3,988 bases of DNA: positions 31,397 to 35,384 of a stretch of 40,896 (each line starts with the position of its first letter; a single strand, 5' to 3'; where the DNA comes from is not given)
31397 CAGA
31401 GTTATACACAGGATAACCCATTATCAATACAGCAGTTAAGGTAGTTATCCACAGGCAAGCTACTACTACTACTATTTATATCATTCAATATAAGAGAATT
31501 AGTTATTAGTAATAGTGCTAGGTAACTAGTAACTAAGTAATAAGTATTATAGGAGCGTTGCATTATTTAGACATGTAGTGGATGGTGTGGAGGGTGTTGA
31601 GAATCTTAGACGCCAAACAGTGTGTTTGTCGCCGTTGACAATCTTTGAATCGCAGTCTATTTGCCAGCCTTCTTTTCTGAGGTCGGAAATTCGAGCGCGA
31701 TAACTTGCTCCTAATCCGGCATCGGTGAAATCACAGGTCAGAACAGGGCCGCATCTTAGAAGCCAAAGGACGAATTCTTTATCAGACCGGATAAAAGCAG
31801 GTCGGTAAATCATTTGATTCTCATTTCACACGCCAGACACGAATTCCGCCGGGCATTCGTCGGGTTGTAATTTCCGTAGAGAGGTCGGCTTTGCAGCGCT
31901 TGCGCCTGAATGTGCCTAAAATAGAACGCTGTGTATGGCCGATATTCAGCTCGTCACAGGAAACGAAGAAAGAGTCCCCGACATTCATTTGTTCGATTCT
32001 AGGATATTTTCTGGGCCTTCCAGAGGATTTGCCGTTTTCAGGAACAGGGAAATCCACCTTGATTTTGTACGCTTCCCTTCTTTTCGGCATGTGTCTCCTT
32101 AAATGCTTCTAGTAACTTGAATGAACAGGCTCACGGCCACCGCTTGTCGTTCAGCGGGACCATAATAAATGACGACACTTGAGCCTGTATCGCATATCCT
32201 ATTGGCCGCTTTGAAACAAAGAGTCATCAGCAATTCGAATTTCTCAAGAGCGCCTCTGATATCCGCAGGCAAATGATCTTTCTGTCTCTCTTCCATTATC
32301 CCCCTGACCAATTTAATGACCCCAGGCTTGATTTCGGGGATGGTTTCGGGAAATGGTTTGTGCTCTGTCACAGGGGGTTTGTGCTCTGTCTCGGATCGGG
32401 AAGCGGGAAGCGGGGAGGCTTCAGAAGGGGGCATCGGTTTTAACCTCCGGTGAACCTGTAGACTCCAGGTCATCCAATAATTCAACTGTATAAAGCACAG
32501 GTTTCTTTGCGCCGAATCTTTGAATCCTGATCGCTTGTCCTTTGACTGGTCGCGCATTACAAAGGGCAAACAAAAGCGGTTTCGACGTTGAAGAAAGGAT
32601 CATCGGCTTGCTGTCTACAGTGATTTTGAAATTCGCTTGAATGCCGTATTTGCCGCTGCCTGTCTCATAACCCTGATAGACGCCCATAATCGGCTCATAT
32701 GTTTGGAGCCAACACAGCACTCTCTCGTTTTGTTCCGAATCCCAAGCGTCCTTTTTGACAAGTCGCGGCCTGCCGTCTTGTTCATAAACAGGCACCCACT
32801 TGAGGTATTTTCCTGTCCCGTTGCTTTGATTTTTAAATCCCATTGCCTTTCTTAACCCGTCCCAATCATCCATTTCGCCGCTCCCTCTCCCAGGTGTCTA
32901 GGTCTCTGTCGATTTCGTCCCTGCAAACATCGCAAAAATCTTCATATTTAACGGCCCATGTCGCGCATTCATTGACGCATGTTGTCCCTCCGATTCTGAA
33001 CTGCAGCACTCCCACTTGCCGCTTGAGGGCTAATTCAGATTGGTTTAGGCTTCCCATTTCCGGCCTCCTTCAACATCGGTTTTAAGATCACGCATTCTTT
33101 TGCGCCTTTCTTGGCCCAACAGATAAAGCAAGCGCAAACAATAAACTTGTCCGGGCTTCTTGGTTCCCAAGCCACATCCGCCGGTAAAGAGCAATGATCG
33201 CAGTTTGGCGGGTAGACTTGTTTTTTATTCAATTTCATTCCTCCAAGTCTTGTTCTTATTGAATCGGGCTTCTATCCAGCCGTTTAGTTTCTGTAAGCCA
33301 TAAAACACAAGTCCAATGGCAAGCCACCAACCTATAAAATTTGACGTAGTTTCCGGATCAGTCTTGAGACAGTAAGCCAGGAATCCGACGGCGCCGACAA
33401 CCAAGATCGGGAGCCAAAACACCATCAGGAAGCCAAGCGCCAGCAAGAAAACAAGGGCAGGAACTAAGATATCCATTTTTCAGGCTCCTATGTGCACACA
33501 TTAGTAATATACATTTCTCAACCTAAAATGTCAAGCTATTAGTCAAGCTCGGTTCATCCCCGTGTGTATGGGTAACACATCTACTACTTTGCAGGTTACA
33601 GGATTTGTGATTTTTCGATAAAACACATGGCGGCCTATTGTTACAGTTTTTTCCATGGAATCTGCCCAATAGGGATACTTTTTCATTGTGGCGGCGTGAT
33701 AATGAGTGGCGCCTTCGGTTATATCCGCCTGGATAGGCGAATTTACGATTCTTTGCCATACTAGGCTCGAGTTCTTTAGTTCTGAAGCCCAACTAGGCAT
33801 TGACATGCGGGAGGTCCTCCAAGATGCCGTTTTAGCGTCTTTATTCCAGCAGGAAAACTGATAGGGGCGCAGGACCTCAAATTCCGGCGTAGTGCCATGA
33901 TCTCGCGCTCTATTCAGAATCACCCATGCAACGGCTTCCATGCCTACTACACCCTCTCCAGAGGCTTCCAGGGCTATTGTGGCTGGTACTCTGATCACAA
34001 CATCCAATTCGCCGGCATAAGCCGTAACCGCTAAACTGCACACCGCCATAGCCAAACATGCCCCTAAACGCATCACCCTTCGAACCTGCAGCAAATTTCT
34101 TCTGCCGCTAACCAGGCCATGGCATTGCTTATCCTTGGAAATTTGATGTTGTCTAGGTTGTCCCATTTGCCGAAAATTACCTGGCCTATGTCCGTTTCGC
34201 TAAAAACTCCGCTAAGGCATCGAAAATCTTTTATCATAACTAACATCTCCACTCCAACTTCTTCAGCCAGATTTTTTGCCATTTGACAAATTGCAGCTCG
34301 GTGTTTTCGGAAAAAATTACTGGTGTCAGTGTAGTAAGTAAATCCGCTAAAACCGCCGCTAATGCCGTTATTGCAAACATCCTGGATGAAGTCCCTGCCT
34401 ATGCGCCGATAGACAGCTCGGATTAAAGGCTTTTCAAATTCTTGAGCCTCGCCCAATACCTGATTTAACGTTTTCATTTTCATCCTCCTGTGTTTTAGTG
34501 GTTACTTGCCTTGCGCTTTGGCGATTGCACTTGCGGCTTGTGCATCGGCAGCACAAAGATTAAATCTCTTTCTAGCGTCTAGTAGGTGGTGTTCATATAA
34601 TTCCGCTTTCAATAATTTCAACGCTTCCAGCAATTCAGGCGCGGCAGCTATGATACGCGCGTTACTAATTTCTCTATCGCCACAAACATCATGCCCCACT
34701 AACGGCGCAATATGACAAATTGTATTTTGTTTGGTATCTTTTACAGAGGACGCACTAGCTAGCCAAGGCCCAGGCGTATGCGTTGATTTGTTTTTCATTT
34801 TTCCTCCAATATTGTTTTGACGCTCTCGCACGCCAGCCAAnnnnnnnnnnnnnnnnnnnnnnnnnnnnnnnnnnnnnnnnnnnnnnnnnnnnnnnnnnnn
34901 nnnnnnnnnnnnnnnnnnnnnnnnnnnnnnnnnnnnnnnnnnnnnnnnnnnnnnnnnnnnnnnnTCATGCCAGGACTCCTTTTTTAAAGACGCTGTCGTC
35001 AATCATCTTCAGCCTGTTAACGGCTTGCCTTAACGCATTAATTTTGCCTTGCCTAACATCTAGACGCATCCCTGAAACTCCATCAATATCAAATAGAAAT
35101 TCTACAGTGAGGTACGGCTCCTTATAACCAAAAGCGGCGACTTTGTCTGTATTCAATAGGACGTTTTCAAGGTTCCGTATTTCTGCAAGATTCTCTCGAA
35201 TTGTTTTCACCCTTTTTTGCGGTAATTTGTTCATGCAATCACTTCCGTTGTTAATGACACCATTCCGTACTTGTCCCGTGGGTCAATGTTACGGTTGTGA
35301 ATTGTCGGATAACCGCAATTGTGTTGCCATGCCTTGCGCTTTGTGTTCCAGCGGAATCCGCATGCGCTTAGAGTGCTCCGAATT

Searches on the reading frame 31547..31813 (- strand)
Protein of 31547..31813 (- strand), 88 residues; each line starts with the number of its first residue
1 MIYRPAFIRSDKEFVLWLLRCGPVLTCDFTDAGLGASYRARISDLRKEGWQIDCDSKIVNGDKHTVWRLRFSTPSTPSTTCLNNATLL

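Call 8: search_protein_families(library=pfam, proteins=[window:31547-31813:-], max_evalue=0.01)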
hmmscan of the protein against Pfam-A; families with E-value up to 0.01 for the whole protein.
window:31547-31813:- (88 aa): 0 families

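Call 10: search_protein_families(library=phrogs, proteins=[window:31547-31813:-], max_evalue=0.01)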
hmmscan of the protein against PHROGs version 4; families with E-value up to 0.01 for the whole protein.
window:31547-31813:- (88 aa): 0 families

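Call 13: find_related_loci(query=window:31547-31813:-, collection=viral_contigs, flank=5000)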
Query window:31547-31813:- (88 aa) in viral_contigs; peptide patterns used: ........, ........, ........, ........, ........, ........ (x = any residue, [..] = any of these).
12 stretches matched a pattern, but none encodes a relative of the query by tblastn (E <= 1e-3).

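Call 21: find_encoding_contigs(protein=window:31547-31813:-, flank=6000, max_places=8)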
Protein window:31547-31813:- (88 aa): 1 contig read that carries it; 1 place shown.
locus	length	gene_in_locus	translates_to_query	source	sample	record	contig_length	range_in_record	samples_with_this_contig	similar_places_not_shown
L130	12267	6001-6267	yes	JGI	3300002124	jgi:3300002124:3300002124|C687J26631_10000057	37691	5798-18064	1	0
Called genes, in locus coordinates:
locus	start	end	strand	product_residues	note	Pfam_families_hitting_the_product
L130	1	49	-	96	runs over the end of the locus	-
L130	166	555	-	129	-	-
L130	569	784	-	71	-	-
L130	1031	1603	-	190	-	-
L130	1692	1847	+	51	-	-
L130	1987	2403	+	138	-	PF23864:DUF7222 (weak)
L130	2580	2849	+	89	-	-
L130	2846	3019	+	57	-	-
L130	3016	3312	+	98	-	PF27050:Phage_P22_Y8K6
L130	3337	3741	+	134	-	PF23864:DUF7222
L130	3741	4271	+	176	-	PF07486:Hydrolase_2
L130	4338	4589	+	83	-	-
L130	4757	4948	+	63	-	-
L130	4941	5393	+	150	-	-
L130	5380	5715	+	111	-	-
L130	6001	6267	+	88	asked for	-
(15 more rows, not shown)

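Call 36: search_solved_structures(query=window:31547-31813:-, max_evalue=10, show_alignments=2)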
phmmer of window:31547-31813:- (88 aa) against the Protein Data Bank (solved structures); distinct sequences matched with E-value up to 10: 0.

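Call 37: search_protein_families(library=pfam, proteins=[window:31547-31813:-], max_evalue=5)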
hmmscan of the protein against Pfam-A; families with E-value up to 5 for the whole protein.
window:31547-31813:- (88 aa): 1 family
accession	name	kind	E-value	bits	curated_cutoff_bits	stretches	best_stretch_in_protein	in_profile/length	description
PF14090.12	HTH_39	-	0.15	12.4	21.3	1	39-55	31-47/70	Winged helix-turn-helix domain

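Call 38: find_homologous_proteins(query=window:31547-31813:-, max_evalue=0.001)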
Query window:31547-31813:- (88 aa): 1 proteins with E <= 0.001 among 2 candidates.
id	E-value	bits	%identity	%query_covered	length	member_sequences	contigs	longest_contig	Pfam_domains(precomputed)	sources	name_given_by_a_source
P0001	3.5e-55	201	100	100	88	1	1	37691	-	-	-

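Call 67: predict_structure(protein=window:31547-31813:-)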
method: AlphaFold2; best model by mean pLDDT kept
length: 88 residues; sequences in the alignment: 1
mean_pLDDT: 59.8   pTM: 0.42
mean pLDDT of the five models: 59.8, 54.0, 49.7, 44.6, 42.7
residues with pLDDT >= 90: 0; 70-90: 12; 50-70: 63; < 50: 13
segments of 3 or more residues with pLDDT < 50: 1-5, 82-88
pLDDT, mean of each block of 10 residues (from residue 1): 48 69 62 60 72 63 60 59 40
secondary structure, 60 per line:
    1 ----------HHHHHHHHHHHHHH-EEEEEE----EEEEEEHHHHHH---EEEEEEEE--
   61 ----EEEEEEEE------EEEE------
elements in order: H11-24 E26-31 E36-41 H42-47 E51-58 E65-72 E79-82

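Call 68: search_protein_representatives(protein=window:31547-31813:-)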
Query: 88 residues. Proteins with E-value up to 0.001 (for the whole library): 9; up to 1e-10: 1; up to 1e-30: 1. The best 9 are listed.
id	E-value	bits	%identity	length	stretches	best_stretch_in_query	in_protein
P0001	1.1e-55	201.2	100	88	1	1-88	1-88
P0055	5.0e-09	51.9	55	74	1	10-67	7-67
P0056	5.9e-09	51.7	31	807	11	32-65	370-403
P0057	4.5e-07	45.6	45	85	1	9-72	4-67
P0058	4.1e-05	39.4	42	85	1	11-71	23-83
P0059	8.2e-05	38.4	45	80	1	1-57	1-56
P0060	9.7e-05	38.2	55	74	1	13-54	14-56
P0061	1.1e-04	38.0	26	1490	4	20-69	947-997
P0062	7.2e-04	35.4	41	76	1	11-69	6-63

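Call 70: search_protein_families(library=pfam, alignment_id=A1, max_evalue=0.1)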
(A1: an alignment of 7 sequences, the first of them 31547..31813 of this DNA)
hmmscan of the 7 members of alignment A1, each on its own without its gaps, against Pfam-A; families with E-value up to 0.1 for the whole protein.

A. member 1, window:31547-31813:- (88 aa): 0 families

B. families by the number of members that match (of 7 scanned): 5 families
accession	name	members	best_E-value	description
PF14090.12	HTH_39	3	2.3e-07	Winged helix-turn-helix domain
PF03789.18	ELK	1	0.028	ELK domain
PF11994.14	DUF3489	1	0.053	Protein of unknown function (DUF3489)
PF22324.2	HTH_91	1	0.055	Winged helix domain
PF13670.12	PepSY_2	1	0.061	Peptidase propeptide and YPEB domain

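Call 72: find_encoding_contigs(protein=P0055, flank=4000, max_places=2)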
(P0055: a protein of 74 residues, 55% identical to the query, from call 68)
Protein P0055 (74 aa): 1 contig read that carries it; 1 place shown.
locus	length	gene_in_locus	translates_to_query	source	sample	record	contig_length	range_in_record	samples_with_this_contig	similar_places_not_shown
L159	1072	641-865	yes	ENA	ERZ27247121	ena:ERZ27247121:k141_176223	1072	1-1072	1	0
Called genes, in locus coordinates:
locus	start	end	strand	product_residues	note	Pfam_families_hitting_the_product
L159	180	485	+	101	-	-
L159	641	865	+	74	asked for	-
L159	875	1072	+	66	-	?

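Call 73: find_encoding_contigs(protein=P0057, flank=4000, max_places=2)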
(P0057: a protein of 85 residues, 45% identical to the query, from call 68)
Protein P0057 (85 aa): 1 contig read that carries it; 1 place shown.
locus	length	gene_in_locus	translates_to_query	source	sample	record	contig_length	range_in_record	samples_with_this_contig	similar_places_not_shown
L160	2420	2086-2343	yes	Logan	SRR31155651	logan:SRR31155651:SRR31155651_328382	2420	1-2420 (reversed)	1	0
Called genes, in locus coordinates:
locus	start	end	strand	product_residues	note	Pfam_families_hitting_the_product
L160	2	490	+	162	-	?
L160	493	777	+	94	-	-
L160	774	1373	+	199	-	-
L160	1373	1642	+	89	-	-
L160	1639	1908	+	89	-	-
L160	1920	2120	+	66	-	-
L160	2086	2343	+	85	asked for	-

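Call 75: find_encoding_contigs(protein=P0058, flank=4000, max_places=2)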
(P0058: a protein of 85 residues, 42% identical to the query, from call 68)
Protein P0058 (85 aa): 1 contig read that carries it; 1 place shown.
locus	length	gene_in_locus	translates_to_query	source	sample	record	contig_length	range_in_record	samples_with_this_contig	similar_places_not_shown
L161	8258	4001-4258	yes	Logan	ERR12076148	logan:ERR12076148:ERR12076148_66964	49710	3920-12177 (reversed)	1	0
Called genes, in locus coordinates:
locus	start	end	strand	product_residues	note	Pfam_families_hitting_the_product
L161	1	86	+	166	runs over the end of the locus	-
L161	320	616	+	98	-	-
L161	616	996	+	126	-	-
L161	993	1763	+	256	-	-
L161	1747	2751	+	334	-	PF03837:RecT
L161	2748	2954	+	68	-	-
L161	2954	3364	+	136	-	-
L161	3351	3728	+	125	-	-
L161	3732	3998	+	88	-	-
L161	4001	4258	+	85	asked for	PF14090:HTH_39 (weak)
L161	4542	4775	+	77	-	-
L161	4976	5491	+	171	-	PF13730:HTH_36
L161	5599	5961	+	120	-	-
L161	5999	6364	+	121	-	-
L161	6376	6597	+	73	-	-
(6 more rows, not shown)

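Call 76: find_encoding_contigs(protein=P0062, flank=4000, max_places=2)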
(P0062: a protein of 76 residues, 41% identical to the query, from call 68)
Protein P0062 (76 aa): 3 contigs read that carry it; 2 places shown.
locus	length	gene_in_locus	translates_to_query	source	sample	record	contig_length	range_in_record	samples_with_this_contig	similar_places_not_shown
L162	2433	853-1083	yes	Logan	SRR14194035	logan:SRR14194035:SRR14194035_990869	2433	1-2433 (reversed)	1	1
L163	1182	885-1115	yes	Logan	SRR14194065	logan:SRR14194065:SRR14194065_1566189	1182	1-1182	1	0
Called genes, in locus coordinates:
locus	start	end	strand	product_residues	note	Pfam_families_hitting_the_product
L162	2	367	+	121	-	?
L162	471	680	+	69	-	-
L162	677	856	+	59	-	-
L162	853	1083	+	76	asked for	-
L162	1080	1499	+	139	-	-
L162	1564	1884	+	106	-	-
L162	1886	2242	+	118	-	-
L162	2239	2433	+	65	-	?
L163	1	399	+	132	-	?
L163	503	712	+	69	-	-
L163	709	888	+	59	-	-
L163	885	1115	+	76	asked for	-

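Call 79: predict_structure(alignment_id=A1)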
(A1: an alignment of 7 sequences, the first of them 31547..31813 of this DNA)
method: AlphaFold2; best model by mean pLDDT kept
length: 88 residues; sequences in the alignment: 7
mean_pLDDT: 84.4   pTM: 0.68
mean pLDDT of the five models: 84.4, 83.7, 83.6, 83.3, 79.3
residues with pLDDT >= 90: 57; 70-90: 13; 50-70: 12; < 50: 6
segments of 3 or more residues with pLDDT < 50: 78-81
pLDDT, mean of each block of 10 residues (from residue 1): 82 95 94 92 95 93 94 52 57
secondary structure, 60 per line:
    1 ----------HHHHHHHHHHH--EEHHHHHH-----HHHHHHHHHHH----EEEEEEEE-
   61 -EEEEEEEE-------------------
elements in order: H11-21 H26-31 H37-47 E52-59 E62-69

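Call 82: fold_search(model_id=the predicted structure, library=pdb)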
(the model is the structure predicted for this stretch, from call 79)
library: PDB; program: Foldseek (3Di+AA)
matches with E <= 10: 693; with E <= 0.001: 0
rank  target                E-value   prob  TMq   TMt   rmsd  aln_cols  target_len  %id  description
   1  3l9f_A                3.4e-02  0.99  0.48  0.27   4.6        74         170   18  The Crystal Structure of smu.1604c from Streptococcus mutans UA159 (released 2011-01-05)
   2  5x11_D                7.5e-02  0.99  0.53  0.29   3.2        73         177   20  Crystal structure of Bacillus subtilis PadR in complex with operator DNA (released 2017-11-22)
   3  5hs7_B                8.5e-02  0.99  0.51  0.47   3.2        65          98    9  Reduced form of the transcriptional regulator YodB from B. subtilis (released 2016-08-17)
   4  9h88_A                1.1e-01  0.80  0.43  0.35   7.8        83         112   19  Crystal structure of LmrR variant V15aY-RNYW with Val15 replaced by 3-aminotyrosine and evolved as Friedel-Crafts alky (released 2025-04-30)
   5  9iij                  1.4e-01  0.99  0.53  0.44   2.5        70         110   14  Engineered LmrR with V15 replaced by unnatural amino acid 4-amino-L-phenyl-cysteine (released 2025-06-25)
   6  1yyv_B                1.4e-01  0.94  0.47  0.38   3.7        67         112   19  Putative transcriptional regulator ytfH from Salmonella typhimurium (released 2005-04-05)
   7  5x11_H                1.4e-01  0.98  0.52  0.29   3.5        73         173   20  Crystal structure of Bacillus subtilis PadR in complex with operator DNA (released 2017-11-22)
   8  5hs7_A                1.7e-01  0.97  0.52  0.46   3.1        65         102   12  Reduced form of the transcriptional regulator YodB from B. subtilis (released 2016-08-17)
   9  5x11_E                1.9e-01  0.96  0.50  0.27   3.4        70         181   23  Crystal structure of Bacillus subtilis PadR in complex with operator DNA (released 2017-11-22)
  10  1yyv_A                1.9e-01  0.92  0.49  0.39   3.2        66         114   21  Putative transcriptional regulator ytfH from Salmonella typhimurium (released 2005-04-05)
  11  5zi8_B                1.9e-01  0.90  0.46  0.41   3.1        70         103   16  Crystal structure of the PadR-family transcriptional regulator Rv3488 of Mycobacterium tuberculosis H37Rv in complex w (released 2018-10-17)
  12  3elk_A                2.0e-01  0.96  0.48  0.42   3.2        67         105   13  Crystal structure of putative transcriptional regulator TA0346 from Thermoplasma acidophilum (released 2008-09-30)
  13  5x11_F                2.2e-01  0.96  0.49  0.27   3.5        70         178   23  Crystal structure of Bacillus subtilis PadR in complex with operator DNA (released 2017-11-22)
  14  5x11_G                2.2e-01  0.89  0.47  0.26   4.4        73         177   22  Crystal structure of Bacillus subtilis PadR in complex with operator DNA (released 2017-11-22)
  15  9evs_1r               2.3e-01  0.60  0.38  0.37   7.3        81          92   11  Structure of the flowering plant mitoribosome with P-site tRNA (released 2025-09-03)
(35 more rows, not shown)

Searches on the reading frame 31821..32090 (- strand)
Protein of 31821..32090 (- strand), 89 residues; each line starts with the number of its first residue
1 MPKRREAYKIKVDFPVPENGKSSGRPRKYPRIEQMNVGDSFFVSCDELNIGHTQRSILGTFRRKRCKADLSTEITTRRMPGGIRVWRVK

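Call 8: search_protein_families(library=pfam, proteins=[window:31821-32090:-], max_evalue=0.01)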
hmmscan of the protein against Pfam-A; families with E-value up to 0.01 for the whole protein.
window:31821-32090:- (89 aa): 1 family
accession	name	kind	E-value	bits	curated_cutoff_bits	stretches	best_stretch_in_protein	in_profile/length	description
PF23978.1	DUF7303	-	0.00087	19.3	27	1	5-45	85-124/195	Family of unknown function (DUF7303)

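Call 10: search_protein_families(library=phrogs, proteins=[window:31821-32090:-], max_evalue=0.01)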
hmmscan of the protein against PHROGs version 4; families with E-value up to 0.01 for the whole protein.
window:31821-32090:- (89 aa): 1 family
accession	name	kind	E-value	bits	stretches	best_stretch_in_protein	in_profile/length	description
phrog_7597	-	unknown function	0.0028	18.3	1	5-47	85-126/193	-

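Call 37: search_protein_families(library=pfam, proteins=[window:31821-32090:-], max_evalue=5)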
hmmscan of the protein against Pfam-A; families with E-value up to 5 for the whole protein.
window:31821-32090:- (89 aa): 2 families
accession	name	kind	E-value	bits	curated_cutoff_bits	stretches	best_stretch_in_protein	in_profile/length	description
PF23978.1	DUF7303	-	0.00087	19.3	27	1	5-45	85-124/195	Family of unknown function (DUF7303)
PF04489.18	DUF570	-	0.041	13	25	1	38-81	285-327/456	Protein of unknown function (DUF570)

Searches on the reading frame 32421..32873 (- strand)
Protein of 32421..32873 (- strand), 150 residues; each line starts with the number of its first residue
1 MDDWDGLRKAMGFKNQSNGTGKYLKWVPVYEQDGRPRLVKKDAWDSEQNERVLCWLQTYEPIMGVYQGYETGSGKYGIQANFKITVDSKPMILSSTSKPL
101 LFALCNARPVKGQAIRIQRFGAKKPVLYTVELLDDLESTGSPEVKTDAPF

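Call 8: search_protein_families(library=pfam, proteins=[window:32421-32873:-], max_evalue=0.01)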
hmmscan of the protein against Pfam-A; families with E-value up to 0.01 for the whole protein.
window:32421-32873:- (150 aa): 0 families

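Call 10: search_protein_families(library=phrogs, proteins=[window:32421-32873:-], max_evalue=0.01)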
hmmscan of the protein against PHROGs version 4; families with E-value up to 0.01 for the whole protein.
window:32421-32873:- (150 aa): 0 families

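Call 37: search_protein_families(library=pfam, proteins=[window:32421-32873:-], max_evalue=5)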
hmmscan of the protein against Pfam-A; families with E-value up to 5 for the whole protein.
window:32421-32873:- (150 aa): 0 families

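Call 106: search_solved_structures(query=window:32421-32873:-, max_evalue=1)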
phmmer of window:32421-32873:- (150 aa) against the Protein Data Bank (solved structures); distinct sequences matched with E-value up to 1: 0.

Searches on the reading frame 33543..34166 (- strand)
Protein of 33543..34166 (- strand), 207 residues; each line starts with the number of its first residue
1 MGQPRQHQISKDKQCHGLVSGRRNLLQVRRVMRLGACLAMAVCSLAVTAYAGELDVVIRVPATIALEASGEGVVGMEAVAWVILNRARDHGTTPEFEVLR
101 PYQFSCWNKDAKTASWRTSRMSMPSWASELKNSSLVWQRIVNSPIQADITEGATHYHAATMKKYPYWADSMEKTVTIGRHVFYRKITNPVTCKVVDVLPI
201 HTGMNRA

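Call 8: search_protein_families(library=pfam, proteins=[window:33543-34166:-], max_evalue=0.01)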
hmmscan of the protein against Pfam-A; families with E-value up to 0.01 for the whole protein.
window:33543-34166:- (207 aa): 1 family
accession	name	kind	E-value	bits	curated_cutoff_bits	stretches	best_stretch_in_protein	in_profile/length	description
PF07486.17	Hydrolase_2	-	5.7e-14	53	27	1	70-183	1-100/100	Cell Wall Hydrolase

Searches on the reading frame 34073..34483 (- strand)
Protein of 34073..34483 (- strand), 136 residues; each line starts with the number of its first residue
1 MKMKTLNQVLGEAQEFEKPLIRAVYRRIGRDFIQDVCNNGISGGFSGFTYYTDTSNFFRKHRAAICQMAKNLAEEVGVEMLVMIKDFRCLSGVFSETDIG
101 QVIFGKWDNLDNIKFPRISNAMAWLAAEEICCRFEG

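Call 8: search_protein_families(library=pfam, proteins=[window:34073-34483:-], max_evalue=0.01)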
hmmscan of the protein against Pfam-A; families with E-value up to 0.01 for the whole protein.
window:34073-34483:- (136 aa): 1 family
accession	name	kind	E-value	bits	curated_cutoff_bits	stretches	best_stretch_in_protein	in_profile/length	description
PF23864.1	DUF7222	-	1.5e-12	48.2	27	1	31-131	16-99/108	Domain of unknown function (DUF7222)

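Call 32: search_protein_families(library=phrogs, proteins=[window:34073-34477:-], max_evalue=0.01)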
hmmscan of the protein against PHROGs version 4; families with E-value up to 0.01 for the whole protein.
window:34073-34477:- (134 aa): 3 families
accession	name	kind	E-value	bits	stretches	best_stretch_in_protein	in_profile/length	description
phrog_2543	-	unknown function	1.4e-09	39.3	1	19-117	5-101/157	-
phrog_27501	-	unknown function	3.7e-07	31.5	1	30-85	25-81/185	-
phrog_22203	-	unknown function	0.0049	18.4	1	11-79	7-71/109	-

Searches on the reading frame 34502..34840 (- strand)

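Call 11: search_protein_families(library=pfam, proteins=[window:34502-34840:-], max_evalue=0.01)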
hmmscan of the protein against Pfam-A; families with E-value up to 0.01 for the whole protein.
window:34502-34840:- (112 aa): 0 families

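Call 32: search_protein_families(library=phrogs, proteins=[window:34502-34798:-], max_evalue=0.01)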
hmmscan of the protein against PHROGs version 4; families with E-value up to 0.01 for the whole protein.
window:34502-34798:- (98 aa): 1 family
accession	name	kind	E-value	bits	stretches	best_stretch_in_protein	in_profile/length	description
phrog_1273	-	unknown function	1.1e-13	52.4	1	2-98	3-100/103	-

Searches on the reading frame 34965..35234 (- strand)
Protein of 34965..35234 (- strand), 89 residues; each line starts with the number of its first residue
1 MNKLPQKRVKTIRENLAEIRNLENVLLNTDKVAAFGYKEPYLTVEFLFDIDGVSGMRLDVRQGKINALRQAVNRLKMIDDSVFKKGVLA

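Call 32: search_protein_families(library=phrogs, proteins=[window:34965-35234:-], max_evalue=0.01)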
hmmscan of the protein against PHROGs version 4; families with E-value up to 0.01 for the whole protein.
window:34965-35234:- (89 aa): 0 families

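Call 37: search_protein_families(library=pfam, proteins=[window:34965-35234:-], max_evalue=5)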
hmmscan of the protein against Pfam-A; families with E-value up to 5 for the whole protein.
window:34965-35234:- (89 aa): 3 families
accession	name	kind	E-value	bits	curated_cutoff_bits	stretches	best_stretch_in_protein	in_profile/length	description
PF10410.14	DnaB_bind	-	0.032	14.9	20.6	1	57-84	13-40/56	DnaB-helicase binding domain of primase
PF07966.17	A1_Propeptide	-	0.077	13.4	20.5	1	7-22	5-19/27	A1 Propeptide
PF04316.19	FlgM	-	0.11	13.2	25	1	59-73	24-38/55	Anti-sigma-28 factor, FlgM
